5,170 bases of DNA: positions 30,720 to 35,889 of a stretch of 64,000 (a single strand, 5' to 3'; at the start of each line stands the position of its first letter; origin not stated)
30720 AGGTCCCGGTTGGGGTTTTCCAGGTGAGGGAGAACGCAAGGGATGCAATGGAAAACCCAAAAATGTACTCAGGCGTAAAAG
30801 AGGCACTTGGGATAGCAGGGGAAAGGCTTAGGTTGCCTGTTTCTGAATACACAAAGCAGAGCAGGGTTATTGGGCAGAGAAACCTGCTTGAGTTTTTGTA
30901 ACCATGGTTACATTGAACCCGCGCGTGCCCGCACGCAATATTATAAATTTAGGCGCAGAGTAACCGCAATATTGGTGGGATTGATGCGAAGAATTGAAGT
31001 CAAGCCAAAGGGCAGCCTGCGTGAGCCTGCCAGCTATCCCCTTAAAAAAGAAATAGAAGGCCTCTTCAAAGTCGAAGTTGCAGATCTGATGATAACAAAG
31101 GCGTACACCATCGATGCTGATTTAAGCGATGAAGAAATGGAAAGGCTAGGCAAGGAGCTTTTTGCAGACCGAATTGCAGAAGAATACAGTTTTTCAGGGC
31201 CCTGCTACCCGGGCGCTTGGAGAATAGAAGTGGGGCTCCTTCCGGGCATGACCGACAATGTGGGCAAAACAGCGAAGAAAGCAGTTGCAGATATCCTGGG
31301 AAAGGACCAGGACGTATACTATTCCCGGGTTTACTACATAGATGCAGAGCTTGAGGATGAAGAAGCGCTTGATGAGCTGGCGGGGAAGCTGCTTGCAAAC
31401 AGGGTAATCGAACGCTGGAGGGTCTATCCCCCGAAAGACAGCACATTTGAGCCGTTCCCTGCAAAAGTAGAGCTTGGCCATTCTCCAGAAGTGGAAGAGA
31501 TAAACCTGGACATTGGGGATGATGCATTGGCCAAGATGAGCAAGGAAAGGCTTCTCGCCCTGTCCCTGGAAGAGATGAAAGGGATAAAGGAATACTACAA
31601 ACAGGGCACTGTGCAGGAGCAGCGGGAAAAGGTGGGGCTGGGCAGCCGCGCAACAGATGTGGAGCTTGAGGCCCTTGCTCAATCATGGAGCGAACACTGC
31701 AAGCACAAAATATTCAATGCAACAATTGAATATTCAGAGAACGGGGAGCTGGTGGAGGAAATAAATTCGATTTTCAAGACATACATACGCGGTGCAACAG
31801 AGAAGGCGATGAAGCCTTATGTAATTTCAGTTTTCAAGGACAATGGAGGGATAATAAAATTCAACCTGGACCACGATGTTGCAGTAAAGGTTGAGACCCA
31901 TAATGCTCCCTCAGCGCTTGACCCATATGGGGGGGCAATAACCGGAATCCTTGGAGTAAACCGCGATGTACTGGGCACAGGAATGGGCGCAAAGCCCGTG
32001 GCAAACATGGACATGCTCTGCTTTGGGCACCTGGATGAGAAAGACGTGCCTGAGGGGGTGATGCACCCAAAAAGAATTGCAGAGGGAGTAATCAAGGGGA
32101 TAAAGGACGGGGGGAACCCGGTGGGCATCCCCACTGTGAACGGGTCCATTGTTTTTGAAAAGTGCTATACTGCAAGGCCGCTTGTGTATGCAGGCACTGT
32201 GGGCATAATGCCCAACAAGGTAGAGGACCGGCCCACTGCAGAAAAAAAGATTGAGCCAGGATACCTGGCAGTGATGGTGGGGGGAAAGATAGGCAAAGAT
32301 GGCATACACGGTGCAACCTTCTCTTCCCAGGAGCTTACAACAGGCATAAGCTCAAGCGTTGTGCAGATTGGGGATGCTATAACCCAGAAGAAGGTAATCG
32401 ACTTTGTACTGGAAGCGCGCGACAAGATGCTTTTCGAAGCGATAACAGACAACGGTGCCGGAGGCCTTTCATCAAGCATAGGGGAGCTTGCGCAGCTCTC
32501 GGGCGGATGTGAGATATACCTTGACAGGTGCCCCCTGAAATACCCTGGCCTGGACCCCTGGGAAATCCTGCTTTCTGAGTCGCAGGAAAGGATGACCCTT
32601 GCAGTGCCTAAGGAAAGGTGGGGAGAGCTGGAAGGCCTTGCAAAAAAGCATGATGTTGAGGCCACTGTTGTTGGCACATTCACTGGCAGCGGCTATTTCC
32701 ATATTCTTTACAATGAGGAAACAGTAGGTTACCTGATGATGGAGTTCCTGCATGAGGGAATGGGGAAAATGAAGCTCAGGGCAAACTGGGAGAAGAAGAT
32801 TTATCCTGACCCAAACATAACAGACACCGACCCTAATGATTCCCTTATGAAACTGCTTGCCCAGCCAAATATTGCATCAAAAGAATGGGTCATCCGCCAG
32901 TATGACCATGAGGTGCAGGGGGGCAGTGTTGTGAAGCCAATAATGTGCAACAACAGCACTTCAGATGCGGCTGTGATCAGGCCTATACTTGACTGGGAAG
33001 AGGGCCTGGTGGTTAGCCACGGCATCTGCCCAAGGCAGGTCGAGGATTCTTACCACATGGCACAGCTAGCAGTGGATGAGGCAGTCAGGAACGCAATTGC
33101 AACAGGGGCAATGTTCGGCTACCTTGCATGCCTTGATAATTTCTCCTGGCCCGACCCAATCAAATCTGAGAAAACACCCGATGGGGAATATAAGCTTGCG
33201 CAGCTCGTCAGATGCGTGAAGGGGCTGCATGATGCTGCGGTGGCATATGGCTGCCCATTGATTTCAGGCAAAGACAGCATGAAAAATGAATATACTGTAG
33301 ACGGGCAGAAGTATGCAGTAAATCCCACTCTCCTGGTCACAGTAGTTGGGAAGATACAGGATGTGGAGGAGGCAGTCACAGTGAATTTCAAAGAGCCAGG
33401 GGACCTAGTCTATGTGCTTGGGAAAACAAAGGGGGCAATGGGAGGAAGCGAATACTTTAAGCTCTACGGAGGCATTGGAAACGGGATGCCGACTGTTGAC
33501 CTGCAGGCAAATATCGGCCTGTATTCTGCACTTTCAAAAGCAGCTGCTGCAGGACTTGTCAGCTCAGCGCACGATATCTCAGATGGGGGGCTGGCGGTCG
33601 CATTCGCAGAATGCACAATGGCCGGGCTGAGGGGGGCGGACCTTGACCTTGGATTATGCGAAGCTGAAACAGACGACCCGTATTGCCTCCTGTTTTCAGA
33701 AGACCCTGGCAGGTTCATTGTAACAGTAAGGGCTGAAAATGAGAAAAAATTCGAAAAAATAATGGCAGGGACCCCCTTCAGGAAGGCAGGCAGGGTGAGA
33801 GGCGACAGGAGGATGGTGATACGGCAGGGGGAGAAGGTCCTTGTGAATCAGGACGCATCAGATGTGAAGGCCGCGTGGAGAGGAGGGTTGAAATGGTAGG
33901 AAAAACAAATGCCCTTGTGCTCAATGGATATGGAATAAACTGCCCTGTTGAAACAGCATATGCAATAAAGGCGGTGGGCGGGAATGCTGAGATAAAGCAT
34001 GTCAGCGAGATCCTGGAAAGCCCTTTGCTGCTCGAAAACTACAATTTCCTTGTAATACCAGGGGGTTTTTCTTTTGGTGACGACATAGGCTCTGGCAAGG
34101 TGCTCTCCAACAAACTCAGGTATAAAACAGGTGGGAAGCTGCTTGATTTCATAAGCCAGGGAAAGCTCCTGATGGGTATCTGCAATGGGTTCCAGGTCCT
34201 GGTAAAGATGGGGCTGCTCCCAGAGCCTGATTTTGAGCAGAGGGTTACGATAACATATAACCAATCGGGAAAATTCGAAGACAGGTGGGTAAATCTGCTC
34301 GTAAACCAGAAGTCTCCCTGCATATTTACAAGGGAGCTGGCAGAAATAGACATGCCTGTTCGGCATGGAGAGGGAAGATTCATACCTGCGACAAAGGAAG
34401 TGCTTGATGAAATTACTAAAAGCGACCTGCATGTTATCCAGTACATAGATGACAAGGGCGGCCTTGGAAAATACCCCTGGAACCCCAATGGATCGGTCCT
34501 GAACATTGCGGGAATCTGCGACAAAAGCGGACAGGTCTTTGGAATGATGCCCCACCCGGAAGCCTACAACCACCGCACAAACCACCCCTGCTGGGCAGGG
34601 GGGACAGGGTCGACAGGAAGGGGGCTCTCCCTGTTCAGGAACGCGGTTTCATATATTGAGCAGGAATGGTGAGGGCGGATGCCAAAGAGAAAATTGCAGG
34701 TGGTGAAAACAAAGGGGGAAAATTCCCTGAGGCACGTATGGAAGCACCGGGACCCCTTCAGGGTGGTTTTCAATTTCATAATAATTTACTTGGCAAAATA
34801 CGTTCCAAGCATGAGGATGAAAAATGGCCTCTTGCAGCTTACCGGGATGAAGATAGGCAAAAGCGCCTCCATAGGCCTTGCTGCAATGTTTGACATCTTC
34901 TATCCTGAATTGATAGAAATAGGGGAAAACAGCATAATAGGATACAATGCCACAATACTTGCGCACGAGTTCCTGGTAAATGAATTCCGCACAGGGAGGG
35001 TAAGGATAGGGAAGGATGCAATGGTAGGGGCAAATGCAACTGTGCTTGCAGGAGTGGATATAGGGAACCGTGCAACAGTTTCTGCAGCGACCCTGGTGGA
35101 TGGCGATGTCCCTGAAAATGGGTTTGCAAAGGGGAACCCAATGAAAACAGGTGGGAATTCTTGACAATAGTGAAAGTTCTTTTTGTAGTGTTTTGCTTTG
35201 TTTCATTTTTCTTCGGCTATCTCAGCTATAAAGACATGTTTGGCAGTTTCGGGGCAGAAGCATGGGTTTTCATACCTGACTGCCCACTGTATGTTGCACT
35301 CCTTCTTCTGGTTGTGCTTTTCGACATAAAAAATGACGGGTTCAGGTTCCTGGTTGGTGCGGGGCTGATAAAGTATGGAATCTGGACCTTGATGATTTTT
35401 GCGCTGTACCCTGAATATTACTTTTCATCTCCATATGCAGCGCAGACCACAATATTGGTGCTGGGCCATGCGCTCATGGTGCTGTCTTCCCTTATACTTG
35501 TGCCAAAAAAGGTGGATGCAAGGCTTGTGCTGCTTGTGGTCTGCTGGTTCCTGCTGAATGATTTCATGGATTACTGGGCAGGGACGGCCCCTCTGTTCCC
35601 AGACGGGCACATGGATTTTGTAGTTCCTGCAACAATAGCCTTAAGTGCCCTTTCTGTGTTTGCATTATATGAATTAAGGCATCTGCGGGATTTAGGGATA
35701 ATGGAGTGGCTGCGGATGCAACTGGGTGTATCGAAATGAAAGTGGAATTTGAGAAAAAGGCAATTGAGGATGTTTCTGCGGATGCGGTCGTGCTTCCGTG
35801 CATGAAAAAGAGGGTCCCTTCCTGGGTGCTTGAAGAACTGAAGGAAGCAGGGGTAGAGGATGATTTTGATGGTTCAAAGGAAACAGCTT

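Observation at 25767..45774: Perfect 16-bp palindrome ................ occurs four times, always intergenic: candidate operator of an undescribed regulon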

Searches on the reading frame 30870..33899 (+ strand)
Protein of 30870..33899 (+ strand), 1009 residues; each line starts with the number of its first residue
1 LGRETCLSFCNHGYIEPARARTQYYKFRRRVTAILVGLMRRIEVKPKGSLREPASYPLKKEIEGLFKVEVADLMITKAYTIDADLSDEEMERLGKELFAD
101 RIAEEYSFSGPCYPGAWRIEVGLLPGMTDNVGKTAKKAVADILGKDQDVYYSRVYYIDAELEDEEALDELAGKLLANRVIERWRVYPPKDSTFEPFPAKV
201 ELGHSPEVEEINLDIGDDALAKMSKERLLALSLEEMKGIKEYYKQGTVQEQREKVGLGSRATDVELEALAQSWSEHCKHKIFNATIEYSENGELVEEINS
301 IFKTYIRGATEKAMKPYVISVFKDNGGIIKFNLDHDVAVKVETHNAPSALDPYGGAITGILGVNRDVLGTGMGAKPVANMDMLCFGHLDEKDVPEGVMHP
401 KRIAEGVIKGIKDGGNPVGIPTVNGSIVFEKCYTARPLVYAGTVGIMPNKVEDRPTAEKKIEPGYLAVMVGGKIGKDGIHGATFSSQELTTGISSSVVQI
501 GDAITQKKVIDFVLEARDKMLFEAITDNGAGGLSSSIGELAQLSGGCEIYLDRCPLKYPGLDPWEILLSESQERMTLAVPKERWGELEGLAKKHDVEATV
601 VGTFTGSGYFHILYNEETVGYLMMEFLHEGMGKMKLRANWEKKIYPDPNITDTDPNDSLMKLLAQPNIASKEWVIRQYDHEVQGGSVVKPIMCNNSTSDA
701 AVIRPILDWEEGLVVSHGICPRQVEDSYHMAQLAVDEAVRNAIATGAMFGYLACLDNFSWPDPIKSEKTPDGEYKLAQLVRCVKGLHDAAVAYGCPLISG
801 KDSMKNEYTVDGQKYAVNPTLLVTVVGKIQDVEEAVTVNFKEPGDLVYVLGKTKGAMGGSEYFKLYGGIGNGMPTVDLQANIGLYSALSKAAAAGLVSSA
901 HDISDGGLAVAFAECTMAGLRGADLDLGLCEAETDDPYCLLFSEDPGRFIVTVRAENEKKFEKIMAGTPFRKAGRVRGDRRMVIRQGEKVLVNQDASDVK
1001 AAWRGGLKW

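Call 9: search_protein_families(library=pfam, proteins=[window:30870-33899:+])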
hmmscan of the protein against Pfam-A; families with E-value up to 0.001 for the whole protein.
window:30870-33899:+ (1009 aa): 4 families
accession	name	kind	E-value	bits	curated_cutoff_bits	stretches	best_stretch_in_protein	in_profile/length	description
PF02769.27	AIRS_C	-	8.4e-42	143.4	23.1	2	463-610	2-151/156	AIR synthase related protein, C-terminal domain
PF00586.29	AIRS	-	3.3e-31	108.4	24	2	324-447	2-112/112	AIR synthase related protein, N-terminal domain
PF18072.6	FGAR-AT_linker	-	6.4e-15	55.8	26.6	1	220-280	1-50/50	Formylglycinamide ribonucleotide amidotransferase linker domain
PF02700.19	PurS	-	8.8e-13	48.7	22.2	1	118-185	3-75/77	Phosphoribosylformylglycinamidine (FGAM) synthase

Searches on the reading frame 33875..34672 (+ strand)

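Call 9: search_protein_families(library=pfam, proteins=[window:33875-34672:+])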
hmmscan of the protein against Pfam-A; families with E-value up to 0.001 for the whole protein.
window:33875-34672:+ (265 aa): 2 families
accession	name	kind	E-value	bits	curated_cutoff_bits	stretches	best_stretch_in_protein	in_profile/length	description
PF13507.12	GATase_5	-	4.5e-78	262.4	27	1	11-261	2-260/260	CobB/CobQ-like glutamine amidotransferase domain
PF01965.30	DJ-1_PfpI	-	0.00028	21.2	26.6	1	54-116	60-114/165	DJ-1/PfpI family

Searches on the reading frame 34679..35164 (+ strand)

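Call 9: search_protein_families(library=pfam, proteins=[window:34679-35164:+])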
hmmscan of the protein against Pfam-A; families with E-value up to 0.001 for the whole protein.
window:34679-35164:+ (161 aa): 2 families
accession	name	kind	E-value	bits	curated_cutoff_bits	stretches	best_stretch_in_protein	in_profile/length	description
PF00132.30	Hexapep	-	7.2e-10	38.6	27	1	108-136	2-30/36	Bacterial transferase hexapeptide (six repeats)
PF14602.12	Hexapep_2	-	2.4e-09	37.2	27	1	108-136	2-28/34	Hexapeptide repeat of succinyl-transferase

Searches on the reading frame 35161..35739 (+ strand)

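Call 10: search_protein_families(library=pfam, proteins=[window:35161-35739:+])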
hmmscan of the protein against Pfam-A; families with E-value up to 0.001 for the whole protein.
window:35161-35739:+ (192 aa): 1 family
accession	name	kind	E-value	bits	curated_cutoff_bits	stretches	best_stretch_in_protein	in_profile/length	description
PF07187.16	DUF1405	-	1.1e-21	78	25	1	17-168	3-159/160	Protein of unknown function (DUF1405)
